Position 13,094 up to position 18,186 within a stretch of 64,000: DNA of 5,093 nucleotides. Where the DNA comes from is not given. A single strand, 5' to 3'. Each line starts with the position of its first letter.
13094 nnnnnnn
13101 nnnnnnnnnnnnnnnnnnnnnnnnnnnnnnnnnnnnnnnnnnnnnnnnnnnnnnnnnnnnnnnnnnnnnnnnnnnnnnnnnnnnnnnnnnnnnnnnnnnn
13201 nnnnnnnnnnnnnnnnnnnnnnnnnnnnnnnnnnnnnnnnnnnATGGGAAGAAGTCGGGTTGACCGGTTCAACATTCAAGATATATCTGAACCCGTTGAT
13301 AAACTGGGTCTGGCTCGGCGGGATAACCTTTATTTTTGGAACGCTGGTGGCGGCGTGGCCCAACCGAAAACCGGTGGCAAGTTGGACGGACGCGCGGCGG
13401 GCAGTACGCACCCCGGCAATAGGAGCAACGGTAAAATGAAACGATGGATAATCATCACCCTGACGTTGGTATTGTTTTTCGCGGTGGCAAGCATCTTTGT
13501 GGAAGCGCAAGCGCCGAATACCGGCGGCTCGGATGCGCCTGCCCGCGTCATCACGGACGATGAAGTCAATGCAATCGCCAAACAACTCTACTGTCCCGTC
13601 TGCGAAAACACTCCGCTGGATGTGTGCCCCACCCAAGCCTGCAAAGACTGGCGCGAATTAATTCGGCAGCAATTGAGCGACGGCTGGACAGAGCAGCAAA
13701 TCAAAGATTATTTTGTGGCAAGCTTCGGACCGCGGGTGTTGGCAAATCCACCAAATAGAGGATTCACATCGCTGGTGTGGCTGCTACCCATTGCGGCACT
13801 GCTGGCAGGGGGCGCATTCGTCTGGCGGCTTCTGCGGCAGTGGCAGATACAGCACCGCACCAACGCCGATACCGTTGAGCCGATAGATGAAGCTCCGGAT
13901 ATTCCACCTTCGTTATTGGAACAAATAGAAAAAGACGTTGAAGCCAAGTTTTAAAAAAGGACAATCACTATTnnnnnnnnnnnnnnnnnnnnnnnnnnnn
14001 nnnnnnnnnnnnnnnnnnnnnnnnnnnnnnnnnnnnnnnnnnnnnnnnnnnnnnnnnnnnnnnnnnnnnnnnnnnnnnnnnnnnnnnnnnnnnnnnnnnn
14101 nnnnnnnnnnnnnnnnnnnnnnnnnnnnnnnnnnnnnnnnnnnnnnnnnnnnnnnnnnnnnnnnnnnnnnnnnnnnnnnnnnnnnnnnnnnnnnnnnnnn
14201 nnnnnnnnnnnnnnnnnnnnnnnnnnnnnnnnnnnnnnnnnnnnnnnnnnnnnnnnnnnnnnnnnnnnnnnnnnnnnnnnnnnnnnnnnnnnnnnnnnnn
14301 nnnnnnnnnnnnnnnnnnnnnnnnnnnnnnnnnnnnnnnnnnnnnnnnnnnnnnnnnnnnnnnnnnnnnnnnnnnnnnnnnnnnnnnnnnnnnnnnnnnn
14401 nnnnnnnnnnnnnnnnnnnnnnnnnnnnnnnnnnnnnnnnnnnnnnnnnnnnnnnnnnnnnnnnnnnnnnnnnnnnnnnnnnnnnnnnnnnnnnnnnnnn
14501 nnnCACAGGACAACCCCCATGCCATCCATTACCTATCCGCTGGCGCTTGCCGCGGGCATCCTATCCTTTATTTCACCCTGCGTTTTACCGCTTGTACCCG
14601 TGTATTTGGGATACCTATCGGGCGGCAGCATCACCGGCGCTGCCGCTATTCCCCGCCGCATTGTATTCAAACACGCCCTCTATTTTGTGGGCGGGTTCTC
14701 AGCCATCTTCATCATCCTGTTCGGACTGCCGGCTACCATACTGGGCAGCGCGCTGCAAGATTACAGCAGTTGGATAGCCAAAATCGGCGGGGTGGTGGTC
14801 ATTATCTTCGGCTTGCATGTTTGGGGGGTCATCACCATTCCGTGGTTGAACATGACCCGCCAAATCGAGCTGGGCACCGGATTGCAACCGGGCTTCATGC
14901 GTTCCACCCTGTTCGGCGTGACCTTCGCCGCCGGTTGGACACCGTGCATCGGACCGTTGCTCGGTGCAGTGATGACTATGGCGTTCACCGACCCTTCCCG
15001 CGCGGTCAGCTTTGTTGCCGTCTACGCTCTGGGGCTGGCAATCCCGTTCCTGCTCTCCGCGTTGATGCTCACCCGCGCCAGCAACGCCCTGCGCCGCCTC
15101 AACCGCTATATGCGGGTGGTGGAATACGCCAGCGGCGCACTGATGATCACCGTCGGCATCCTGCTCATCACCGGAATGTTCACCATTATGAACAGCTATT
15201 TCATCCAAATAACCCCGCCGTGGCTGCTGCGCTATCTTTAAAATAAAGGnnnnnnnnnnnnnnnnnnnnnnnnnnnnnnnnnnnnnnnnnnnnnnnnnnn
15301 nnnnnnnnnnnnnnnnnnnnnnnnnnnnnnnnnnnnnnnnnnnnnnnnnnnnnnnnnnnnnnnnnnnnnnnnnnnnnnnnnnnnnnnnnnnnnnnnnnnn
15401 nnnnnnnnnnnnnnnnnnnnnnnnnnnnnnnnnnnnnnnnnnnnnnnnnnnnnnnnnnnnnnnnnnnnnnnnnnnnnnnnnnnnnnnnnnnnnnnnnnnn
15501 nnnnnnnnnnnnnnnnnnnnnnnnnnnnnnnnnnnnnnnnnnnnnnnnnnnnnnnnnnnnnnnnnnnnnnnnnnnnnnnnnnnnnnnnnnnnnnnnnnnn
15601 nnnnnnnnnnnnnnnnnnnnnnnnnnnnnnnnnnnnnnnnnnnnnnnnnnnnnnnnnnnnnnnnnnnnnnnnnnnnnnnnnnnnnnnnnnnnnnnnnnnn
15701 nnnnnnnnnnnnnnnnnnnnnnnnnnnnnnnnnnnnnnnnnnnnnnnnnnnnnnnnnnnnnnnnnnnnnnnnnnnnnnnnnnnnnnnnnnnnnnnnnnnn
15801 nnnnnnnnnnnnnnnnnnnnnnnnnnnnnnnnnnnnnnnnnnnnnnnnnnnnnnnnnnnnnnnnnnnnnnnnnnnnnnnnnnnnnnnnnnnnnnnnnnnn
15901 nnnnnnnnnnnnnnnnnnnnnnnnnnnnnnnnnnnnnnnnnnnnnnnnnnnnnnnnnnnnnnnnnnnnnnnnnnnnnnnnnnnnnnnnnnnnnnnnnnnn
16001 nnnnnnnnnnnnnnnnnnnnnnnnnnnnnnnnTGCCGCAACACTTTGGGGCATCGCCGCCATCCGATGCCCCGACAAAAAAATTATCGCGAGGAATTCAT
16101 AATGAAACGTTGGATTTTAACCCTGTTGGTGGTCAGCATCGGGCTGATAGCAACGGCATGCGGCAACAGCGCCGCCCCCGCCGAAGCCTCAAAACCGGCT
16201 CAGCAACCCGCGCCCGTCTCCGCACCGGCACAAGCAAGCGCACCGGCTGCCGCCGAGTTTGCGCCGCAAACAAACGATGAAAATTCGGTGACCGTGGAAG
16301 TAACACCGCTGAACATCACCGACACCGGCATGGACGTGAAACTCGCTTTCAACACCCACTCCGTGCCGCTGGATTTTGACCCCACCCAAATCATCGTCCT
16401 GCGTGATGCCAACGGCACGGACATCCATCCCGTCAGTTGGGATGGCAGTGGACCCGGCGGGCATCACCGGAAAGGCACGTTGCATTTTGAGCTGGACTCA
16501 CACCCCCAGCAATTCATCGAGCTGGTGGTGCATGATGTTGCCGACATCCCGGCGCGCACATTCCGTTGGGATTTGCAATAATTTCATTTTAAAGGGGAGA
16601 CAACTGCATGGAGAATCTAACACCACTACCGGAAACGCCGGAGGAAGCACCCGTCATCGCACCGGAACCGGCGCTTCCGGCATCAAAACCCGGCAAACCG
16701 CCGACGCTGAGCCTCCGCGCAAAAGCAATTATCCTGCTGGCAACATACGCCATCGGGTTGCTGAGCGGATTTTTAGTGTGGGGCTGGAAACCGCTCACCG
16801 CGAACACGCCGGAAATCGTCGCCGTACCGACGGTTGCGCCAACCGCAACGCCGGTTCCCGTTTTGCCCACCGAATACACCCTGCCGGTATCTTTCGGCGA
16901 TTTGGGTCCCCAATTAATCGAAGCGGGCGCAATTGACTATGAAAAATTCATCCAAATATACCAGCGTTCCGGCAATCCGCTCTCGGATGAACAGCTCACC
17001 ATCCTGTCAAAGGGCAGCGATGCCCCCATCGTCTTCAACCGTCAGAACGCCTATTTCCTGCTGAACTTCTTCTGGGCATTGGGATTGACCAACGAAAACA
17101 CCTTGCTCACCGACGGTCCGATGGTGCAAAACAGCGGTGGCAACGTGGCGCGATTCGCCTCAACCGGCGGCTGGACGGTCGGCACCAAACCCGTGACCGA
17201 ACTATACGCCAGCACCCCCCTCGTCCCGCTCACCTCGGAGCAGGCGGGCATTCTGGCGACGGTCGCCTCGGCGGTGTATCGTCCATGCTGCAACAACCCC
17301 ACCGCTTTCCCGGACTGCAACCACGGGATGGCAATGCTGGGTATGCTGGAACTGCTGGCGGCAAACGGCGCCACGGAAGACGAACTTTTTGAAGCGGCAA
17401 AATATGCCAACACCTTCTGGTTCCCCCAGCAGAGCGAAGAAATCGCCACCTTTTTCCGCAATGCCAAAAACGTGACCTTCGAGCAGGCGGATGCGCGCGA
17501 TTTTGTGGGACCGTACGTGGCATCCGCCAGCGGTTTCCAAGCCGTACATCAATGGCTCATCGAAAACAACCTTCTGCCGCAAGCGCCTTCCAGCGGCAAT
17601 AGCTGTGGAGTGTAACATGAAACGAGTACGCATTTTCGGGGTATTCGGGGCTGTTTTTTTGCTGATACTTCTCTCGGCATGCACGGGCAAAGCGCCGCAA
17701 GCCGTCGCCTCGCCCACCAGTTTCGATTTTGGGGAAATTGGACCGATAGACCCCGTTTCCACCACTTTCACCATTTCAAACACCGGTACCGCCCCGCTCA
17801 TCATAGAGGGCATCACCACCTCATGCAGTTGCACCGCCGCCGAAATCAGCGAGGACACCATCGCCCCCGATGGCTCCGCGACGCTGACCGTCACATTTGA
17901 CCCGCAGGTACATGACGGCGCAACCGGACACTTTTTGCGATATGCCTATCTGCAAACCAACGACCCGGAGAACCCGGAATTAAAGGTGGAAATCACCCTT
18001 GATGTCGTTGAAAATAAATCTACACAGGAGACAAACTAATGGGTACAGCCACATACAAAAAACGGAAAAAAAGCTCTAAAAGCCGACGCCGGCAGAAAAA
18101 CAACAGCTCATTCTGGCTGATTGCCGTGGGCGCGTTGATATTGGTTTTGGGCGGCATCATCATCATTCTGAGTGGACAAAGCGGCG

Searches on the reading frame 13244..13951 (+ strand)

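Call 66: search_protein_families(library=pfam, proteins=[window:13244-13951:+], max_evalue=0.001)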
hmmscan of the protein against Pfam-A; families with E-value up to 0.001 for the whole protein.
window:13244-13951:+ (236 aa): 1 family
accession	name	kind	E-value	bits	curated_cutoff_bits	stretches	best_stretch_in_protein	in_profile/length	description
PF03918.19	CcmH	-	3.6e-26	91.6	25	1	104-208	25-129/143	Cytochrome C biogenesis protein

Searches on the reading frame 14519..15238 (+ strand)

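Call 66: search_protein_families(library=pfam, proteins=[window:14519-15238:+], max_evalue=0.001)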
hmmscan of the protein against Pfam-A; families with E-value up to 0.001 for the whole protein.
window:14519-15238:+ (240 aa): 1 family
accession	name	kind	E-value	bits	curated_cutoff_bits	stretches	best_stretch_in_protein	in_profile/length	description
PF02683.22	DsbD_TM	-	9.3e-13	48.4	27.1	1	8-218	7-216/219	Cytochrome C biogenesis protein transmembrane domain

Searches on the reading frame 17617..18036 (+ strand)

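Call 66: search_protein_families(library=pfam, proteins=[window:17617-18036:+], max_evalue=0.001)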
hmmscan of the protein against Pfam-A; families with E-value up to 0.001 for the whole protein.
window:17617-18036:+ (140 aa): 2 families
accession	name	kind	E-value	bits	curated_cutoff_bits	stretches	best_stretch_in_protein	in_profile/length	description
PF07610.17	DUF1573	-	1.2e-20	73.8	26.1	1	34-121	6-90/98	Protein of unknown function (DUF1573)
PF22544.2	HYDIN_VesB_CFA65-like_Ig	-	2.4e-17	63.4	25.5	1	32-125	6-96/100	HYDIN/CFA65/VesB-like, Ig-like domain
